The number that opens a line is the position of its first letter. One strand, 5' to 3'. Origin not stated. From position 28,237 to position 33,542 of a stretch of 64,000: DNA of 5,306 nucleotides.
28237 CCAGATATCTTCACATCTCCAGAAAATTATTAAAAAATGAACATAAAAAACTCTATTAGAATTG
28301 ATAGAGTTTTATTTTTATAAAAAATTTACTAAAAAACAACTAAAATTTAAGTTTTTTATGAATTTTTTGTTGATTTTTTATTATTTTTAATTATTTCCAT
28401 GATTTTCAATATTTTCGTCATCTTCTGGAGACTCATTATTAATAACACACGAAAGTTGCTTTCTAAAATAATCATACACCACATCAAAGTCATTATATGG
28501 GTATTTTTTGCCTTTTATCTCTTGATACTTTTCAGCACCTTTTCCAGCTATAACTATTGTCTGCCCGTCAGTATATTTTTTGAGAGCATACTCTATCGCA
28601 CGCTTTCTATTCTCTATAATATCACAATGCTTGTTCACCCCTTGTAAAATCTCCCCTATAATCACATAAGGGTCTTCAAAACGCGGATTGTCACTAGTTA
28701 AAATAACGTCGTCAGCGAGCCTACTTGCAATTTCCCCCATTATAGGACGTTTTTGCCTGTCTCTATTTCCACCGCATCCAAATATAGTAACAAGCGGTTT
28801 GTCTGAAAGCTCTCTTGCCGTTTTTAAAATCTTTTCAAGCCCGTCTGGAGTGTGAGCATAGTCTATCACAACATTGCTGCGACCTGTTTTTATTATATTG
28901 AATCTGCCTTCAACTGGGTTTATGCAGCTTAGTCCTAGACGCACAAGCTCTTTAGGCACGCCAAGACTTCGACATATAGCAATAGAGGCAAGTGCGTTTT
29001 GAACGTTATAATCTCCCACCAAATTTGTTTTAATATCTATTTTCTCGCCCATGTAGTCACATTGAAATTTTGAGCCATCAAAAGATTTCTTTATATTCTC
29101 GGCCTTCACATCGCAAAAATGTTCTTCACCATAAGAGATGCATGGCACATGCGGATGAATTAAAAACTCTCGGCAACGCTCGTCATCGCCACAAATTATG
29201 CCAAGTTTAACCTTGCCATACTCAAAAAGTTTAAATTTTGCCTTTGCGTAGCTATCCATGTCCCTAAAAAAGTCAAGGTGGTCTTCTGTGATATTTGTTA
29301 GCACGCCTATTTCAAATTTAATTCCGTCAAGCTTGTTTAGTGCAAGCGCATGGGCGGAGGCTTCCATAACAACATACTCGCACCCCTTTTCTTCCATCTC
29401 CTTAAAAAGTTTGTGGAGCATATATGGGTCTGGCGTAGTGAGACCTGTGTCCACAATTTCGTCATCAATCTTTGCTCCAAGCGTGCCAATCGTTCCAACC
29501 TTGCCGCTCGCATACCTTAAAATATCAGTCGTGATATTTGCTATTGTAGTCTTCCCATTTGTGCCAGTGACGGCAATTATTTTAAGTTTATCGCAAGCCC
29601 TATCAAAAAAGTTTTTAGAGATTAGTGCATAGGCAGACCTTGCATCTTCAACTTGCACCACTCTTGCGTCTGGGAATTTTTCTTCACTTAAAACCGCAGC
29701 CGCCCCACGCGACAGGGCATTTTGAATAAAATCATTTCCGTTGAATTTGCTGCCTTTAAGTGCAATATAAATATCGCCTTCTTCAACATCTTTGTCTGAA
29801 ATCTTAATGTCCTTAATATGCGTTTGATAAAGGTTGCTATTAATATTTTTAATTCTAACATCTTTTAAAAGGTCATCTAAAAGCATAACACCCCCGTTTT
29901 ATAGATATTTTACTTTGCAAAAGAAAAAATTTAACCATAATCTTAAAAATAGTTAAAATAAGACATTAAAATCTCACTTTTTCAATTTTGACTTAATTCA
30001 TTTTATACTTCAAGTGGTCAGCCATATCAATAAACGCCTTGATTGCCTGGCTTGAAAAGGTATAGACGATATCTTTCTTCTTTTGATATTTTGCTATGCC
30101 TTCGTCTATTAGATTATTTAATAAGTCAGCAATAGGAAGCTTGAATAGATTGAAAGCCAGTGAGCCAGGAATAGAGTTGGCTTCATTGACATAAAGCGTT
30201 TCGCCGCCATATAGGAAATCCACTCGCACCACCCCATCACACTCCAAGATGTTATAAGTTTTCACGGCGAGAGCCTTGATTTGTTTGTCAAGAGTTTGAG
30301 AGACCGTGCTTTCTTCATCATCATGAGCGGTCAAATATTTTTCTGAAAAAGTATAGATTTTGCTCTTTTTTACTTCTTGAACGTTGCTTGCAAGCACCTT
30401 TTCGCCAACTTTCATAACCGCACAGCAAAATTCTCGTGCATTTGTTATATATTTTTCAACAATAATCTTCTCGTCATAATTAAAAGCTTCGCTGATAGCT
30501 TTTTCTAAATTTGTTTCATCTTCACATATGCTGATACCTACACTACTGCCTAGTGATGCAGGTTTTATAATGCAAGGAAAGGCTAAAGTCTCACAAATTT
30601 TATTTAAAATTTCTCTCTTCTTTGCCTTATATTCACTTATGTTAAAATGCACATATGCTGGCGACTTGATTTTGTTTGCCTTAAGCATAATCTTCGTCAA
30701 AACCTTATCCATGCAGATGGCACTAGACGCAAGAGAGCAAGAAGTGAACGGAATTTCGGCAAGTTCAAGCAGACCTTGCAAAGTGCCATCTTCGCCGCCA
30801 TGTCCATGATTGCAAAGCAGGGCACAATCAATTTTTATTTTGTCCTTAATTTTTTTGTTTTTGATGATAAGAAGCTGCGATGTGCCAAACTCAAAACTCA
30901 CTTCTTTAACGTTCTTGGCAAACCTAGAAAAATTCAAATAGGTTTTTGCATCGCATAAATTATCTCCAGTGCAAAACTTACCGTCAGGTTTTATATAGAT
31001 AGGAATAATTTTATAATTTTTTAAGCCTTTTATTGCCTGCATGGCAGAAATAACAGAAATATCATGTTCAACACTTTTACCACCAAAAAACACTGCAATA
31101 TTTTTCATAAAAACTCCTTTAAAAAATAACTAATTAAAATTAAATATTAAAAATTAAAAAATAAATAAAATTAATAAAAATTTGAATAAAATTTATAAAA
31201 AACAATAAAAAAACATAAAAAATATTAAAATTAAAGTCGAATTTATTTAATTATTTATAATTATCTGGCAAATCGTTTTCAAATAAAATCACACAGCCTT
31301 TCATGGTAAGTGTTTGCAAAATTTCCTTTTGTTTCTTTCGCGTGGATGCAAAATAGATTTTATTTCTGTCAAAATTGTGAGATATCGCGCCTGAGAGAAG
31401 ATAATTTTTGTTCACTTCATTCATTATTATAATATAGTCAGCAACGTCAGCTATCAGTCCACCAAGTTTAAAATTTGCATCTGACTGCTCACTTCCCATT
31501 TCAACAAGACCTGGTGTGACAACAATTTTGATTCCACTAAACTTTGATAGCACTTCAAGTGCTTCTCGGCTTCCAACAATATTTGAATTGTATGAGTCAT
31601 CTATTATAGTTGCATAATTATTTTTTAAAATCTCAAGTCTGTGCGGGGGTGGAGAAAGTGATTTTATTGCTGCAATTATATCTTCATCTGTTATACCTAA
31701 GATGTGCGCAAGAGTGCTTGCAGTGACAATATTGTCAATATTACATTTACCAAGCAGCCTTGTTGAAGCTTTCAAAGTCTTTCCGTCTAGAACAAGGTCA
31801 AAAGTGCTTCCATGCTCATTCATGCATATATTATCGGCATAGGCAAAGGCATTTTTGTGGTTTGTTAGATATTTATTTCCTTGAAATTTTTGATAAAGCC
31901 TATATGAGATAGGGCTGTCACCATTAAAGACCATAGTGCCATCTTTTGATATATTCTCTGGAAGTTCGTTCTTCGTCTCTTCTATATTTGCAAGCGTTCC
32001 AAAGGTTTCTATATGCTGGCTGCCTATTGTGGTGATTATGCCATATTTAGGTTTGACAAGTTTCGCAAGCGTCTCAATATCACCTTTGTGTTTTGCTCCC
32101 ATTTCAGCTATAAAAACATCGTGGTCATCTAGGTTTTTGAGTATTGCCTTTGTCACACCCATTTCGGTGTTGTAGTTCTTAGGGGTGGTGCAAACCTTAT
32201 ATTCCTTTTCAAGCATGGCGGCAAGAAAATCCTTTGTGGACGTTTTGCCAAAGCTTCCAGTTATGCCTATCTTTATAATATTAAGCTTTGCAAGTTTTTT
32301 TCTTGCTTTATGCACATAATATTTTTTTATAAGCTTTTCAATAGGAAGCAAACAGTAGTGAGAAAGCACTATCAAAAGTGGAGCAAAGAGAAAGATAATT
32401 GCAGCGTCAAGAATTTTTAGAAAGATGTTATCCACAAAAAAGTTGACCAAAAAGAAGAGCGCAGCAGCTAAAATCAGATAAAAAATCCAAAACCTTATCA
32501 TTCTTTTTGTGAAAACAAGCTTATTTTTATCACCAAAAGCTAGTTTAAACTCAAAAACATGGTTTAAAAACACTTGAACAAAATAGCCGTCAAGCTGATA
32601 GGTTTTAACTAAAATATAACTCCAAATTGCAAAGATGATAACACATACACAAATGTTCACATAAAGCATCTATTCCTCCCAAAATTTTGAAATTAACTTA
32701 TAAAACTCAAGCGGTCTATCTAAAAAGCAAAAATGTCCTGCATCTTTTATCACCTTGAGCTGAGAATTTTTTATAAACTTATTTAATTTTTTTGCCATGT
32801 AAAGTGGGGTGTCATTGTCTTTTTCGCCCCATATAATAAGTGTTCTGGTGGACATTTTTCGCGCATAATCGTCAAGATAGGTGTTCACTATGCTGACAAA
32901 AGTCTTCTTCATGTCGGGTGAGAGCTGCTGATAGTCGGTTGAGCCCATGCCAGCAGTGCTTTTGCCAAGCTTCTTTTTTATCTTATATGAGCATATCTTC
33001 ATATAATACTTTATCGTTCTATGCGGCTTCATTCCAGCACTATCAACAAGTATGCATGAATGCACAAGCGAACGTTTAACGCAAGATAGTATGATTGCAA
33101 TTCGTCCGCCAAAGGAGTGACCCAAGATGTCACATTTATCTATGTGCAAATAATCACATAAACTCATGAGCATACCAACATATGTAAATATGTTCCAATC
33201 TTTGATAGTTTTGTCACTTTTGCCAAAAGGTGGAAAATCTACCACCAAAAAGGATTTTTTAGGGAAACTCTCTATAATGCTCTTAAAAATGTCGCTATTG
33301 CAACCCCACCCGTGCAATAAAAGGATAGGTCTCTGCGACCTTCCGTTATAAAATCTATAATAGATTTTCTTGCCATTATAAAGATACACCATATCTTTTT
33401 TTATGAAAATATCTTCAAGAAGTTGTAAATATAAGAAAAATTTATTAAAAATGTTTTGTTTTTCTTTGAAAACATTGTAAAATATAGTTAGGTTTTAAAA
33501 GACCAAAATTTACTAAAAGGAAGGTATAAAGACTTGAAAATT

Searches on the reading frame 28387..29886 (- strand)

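Call 11: search_protein_families(library=pfam, proteins=[window:28387-29886:-], max_evalue=0.01)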
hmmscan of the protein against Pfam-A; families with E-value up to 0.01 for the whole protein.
window:28387-29886:- (499 aa): 3 families
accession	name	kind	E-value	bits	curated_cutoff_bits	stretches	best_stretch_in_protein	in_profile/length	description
PF08245.18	Mur_ligase_M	-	5.1e-53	180.4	24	1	106-304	1-199/200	Mur ligase middle domain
PF02875.26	Mur_ligase_C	-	1e-30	107.6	28.4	1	327-450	1-127/127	Mur ligase, glutamate ligase domain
PF01225.30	Mur_ligase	-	1.7e-05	25.6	21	1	24-71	2-54/95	Mur ligase family, catalytic domain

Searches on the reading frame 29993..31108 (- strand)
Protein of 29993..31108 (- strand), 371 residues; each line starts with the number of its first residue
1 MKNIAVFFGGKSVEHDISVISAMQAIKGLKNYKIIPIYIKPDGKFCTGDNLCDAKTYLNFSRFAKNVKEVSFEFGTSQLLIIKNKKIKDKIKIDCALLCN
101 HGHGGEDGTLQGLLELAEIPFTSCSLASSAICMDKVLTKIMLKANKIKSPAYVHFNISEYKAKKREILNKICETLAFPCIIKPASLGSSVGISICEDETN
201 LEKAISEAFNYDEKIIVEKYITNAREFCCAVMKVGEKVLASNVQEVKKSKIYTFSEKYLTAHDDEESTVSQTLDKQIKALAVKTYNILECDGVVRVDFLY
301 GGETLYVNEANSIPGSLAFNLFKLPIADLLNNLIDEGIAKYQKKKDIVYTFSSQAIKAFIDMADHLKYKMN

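Call 30: search_protein_families(library=pfam, proteins=[window:29993-31108:-], max_evalue=0.001)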
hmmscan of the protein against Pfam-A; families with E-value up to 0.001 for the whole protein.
window:29993-31108:- (371 aa): 8 families
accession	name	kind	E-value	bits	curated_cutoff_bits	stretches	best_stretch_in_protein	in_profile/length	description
PF07478.18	Dala_Dala_lig_C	-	1.3e-43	149.3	24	1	142-322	2-184/204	D-ala D-ala ligase C-terminus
PF01820.27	Dala_Dala_lig_N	-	2.8e-27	96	34.6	1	3-124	1-121/121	D-ala D-ala ligase N-terminus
PF02222.28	ATP-grasp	-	2.6e-11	43.9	27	1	156-309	9-158/179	ATP-grasp domain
PF08443.16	RimK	-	1.5e-10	41.4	21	1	134-319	3-172/188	RimK-like ATP-grasp domain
PF02786.22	CPSase_L_D2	-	2e-07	31.2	19.8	1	162-301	24-165/211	Carbamoyl-phosphate synthase L chain, ATP binding domain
PF13535.11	ATP-grasp_4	-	2.9e-06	27.4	27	1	176-283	2-127/160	ATP-grasp domain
PF02655.19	ATP-grasp_3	-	5.9e-06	26.9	23.2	1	132-312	1-155/160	ATP-grasp domain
PF01071.24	GARS_A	-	0.00015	22.1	27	1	134-240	2-107/194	Phosphoribosylglycinamide synthetase, ATP-grasp (A) domain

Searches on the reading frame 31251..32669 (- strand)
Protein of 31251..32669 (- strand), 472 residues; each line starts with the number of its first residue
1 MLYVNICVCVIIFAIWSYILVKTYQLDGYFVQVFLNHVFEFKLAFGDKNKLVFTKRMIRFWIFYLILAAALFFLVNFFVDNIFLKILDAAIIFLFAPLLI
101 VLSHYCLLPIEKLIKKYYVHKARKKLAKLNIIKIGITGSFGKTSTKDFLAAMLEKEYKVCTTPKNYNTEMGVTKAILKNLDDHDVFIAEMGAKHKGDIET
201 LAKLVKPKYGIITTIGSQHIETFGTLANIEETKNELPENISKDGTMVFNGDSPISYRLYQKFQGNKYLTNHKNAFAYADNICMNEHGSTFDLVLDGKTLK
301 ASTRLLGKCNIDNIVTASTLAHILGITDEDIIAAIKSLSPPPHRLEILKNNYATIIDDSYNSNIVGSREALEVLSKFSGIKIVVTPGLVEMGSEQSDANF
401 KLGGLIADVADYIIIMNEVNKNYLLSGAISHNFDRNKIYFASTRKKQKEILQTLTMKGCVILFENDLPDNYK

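Call 30: search_protein_families(library=pfam, proteins=[window:31251-32669:-], max_evalue=0.001)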
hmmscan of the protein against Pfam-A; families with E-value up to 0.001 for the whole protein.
window:31251-32669:- (472 aa): 2 families
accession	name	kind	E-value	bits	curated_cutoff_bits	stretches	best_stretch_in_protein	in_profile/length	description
PF08245.18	Mur_ligase_M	-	1.5e-39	136.5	24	1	136-320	1-199/200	Mur ligase middle domain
PF02875.26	Mur_ligase_C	-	2.7e-05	25.4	28.4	1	343-461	1-121/127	Mur ligase, glutamate ligase domain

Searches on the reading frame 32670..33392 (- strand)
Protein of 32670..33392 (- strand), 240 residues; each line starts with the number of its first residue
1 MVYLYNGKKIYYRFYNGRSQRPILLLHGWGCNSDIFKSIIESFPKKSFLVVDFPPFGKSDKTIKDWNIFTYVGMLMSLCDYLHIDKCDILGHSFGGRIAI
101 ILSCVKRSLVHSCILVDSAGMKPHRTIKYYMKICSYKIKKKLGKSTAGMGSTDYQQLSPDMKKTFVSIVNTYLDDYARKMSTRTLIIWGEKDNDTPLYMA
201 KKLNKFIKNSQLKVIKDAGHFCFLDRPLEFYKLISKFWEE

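Call 30: search_protein_families(library=pfam, proteins=[window:32670-33392:-], max_evalue=0.001)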
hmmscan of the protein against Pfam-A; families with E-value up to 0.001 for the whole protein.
window:32670-33392:- (240 aa): 5 families
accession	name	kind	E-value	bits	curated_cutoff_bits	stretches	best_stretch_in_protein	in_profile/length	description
PF00561.26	Abhydrolase_1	-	5.4e-24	85.6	25.8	2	22-121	2-103/245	alpha/beta hydrolase fold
PF12697.13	Abhydrolase_6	-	3.1e-12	48.1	26.3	1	23-231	1-215/217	Alpha/beta hydrolase family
PF03959.19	FSH1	-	2.7e-06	27.7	21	1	89-221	105-200/211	Serine hydrolase (FSH1)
PF06342.18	DUF1057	-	6e-06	26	21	1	36-142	51-164/297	Alpha/beta hydrolase of unknown function (DUF1057)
PF12146.15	Hydrolase_4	-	4.5e-05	23.3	27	0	21-141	5-133/239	Serine aminopeptidase, S33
